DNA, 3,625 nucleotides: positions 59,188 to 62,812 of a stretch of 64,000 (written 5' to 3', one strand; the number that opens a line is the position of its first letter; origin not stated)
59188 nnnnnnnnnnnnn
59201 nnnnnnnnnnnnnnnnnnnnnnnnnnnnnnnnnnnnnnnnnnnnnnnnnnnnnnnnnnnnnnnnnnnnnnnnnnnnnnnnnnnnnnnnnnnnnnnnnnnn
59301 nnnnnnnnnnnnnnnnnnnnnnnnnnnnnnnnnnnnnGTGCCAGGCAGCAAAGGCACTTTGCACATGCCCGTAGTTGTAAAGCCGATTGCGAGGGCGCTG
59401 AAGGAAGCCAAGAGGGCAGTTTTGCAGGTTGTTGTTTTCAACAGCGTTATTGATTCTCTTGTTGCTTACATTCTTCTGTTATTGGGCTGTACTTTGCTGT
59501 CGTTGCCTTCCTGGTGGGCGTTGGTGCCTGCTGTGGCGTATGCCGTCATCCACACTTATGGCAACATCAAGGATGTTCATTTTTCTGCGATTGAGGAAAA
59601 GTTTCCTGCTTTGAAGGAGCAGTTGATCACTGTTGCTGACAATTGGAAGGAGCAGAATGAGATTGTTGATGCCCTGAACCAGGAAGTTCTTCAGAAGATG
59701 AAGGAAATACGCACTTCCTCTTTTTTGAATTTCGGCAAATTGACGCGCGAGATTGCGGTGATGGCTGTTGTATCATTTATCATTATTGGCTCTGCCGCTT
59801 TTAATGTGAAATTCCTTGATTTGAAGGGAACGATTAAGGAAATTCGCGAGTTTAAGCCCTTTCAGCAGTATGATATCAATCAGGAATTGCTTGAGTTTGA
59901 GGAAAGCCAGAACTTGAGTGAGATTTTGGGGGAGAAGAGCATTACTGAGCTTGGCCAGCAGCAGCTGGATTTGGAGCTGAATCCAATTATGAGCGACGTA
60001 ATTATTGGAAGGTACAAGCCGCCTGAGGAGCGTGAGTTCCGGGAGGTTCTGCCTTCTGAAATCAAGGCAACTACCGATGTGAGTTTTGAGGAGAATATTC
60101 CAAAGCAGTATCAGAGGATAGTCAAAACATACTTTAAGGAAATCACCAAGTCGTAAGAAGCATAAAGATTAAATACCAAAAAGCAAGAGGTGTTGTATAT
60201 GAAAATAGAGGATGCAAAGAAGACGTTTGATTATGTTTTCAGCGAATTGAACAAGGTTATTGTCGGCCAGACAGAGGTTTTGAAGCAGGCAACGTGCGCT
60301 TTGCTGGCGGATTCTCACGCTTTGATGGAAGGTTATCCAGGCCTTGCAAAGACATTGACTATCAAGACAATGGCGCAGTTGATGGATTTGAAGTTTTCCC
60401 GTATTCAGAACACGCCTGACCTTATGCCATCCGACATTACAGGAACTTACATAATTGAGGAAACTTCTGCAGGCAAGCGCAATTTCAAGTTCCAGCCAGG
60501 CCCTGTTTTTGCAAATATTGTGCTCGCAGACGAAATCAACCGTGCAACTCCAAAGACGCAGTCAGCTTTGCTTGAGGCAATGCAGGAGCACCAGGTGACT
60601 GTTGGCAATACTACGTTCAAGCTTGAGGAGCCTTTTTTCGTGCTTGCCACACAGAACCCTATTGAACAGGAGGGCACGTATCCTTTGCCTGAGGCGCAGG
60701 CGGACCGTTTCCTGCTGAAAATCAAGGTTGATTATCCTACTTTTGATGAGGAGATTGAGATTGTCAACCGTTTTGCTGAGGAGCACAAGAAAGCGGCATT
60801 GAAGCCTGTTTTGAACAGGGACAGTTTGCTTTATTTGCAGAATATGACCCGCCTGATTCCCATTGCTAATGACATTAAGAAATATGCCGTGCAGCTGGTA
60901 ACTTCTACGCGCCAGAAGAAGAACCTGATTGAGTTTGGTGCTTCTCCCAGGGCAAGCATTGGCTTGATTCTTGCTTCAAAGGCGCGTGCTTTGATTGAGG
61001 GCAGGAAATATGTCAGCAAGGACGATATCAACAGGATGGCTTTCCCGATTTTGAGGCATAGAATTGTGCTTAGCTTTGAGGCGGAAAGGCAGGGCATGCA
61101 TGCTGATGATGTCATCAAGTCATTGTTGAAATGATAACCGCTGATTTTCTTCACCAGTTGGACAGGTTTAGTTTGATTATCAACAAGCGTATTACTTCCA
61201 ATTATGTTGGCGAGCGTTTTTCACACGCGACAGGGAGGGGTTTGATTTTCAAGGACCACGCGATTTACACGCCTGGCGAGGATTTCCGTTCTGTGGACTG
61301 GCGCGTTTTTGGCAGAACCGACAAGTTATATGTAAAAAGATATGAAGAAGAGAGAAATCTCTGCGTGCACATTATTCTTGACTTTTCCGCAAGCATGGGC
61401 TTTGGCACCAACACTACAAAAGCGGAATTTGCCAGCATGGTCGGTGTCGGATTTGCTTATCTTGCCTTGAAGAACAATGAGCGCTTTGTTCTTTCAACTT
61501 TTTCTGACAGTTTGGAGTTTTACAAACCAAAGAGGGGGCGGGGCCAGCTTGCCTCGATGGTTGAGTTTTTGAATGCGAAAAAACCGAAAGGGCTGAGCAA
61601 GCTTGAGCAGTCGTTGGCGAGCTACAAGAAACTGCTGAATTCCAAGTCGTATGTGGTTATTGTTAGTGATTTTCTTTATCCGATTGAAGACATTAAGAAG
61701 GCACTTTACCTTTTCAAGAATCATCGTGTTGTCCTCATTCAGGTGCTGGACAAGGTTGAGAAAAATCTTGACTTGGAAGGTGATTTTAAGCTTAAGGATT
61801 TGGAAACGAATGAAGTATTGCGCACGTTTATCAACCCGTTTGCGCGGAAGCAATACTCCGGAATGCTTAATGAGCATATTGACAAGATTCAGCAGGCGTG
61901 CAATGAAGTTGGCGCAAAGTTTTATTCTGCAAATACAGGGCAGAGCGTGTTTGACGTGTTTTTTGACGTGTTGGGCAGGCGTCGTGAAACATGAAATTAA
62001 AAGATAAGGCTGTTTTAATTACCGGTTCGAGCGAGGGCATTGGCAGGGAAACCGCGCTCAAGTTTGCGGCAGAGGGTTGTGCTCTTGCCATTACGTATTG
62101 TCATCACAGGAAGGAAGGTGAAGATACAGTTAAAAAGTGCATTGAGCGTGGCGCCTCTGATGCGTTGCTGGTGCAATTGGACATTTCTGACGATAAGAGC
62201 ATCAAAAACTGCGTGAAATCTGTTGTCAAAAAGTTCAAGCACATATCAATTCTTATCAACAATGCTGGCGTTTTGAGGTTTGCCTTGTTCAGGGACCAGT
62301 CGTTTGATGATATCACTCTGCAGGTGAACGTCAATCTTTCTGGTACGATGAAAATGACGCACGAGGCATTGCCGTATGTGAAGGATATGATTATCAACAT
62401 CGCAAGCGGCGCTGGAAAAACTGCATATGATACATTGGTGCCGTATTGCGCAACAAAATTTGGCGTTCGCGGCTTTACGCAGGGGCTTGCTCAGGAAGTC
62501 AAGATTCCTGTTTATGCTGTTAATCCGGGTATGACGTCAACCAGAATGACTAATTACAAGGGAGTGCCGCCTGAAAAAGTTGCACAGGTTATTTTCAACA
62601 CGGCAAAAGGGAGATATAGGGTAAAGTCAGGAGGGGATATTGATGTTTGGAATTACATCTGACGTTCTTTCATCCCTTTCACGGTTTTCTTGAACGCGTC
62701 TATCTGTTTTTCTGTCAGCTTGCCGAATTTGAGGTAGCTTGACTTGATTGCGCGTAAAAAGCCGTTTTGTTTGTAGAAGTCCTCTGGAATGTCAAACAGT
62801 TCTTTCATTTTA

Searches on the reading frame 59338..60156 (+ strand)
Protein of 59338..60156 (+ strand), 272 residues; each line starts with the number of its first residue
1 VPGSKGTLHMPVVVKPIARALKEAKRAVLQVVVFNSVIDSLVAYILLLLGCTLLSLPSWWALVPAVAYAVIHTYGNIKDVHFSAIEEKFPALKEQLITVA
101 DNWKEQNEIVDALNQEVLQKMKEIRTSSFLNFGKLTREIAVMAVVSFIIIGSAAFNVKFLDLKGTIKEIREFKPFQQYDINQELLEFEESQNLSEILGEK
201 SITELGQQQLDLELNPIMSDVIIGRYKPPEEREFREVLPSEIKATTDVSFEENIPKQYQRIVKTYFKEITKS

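Call 66: search_protein_families(library=pfam, proteins=[window:59338-60156:+], max_evalue=0.001)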
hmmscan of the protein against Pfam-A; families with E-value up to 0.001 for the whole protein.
window:59338-60156:+ (272 aa): 1 family
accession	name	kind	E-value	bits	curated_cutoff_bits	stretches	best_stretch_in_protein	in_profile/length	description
PF24334.1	DUF7502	-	3.5e-15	56.6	27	1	61-215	77-225/281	Family of unknown function (DUF7502)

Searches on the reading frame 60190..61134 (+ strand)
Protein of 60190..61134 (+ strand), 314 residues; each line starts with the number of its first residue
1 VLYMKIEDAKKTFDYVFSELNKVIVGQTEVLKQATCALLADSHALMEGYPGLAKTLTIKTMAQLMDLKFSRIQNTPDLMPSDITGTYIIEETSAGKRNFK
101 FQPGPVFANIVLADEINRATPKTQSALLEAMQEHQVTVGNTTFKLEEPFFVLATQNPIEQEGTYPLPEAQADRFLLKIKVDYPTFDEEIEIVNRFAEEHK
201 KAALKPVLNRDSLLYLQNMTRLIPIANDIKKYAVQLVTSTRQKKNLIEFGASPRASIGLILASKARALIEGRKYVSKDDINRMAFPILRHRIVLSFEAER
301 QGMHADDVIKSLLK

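Call 66: search_protein_families(library=pfam, proteins=[window:60190-61134:+], max_evalue=0.001)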
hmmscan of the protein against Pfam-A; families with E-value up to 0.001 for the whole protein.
window:60190-61134:+ (314 aa): 6 families
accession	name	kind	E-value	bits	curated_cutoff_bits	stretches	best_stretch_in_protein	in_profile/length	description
PF07726.17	AAA_3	-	1.5e-63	212.9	27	1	43-176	1-131/131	ATPase family associated with various cellular activities (AAA)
PF17863.7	AAA_lid_2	-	2.2e-20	72.6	22.7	1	244-310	6-72/74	AAA lid domain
PF07728.20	AAA_5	-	2e-13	51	22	1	44-174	2-139/139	AAA domain (dynein-related subfamily)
PF20030.5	bpMoxR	-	8.2e-13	48.3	27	1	16-190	6-176/205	MoxR domain in the MoxR-vWA-beta-propeller ternary systems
PF00004.35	AAA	-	7.5e-06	26.9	21.2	1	45-157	2-110/131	ATPase family associated with various cellular activities (AAA)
PF00493.29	MCM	-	5.5e-05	22.8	23.3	1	26-159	42-175/224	MCM P-loop domain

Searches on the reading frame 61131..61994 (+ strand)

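Call 66: search_protein_families(library=pfam, proteins=[window:61131-61994:+], max_evalue=0.001)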
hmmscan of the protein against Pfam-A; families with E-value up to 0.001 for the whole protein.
window:61131-61994:+ (287 aa): 2 families
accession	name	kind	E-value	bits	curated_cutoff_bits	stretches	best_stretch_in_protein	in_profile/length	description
PF01882.25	DUF58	-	5.7e-41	140.5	23.4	1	46-249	5-213/216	Protein of unknown function DUF58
PF13519.12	VWA_2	-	5e-06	27.5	27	1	81-181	3-106/107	von Willebrand factor type A domain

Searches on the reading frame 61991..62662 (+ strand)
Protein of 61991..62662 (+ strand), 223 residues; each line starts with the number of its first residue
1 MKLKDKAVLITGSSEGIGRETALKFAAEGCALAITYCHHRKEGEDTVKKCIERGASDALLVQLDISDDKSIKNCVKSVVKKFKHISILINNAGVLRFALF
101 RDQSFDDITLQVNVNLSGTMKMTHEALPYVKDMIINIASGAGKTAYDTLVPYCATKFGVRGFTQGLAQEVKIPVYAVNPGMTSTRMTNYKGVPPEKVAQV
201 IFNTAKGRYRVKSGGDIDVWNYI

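Call 66: search_protein_families(library=pfam, proteins=[window:61991-62662:+], max_evalue=0.001)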
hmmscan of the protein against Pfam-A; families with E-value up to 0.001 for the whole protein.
window:61991-62662:+ (223 aa): 3 families
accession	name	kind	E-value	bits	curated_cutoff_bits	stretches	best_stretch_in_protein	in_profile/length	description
PF00106.31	adh_short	-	1.4e-45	155.6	26.6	1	6-189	1-189/195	short chain dehydrogenase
PF13561.12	adh_short_C2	-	2.3e-32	112.9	27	1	14-188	5-182/236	Enoyl-(Acyl carrier protein) reductase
PF08659.16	KR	-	1.5e-13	51.5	22.6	1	8-162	3-159/180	KR domain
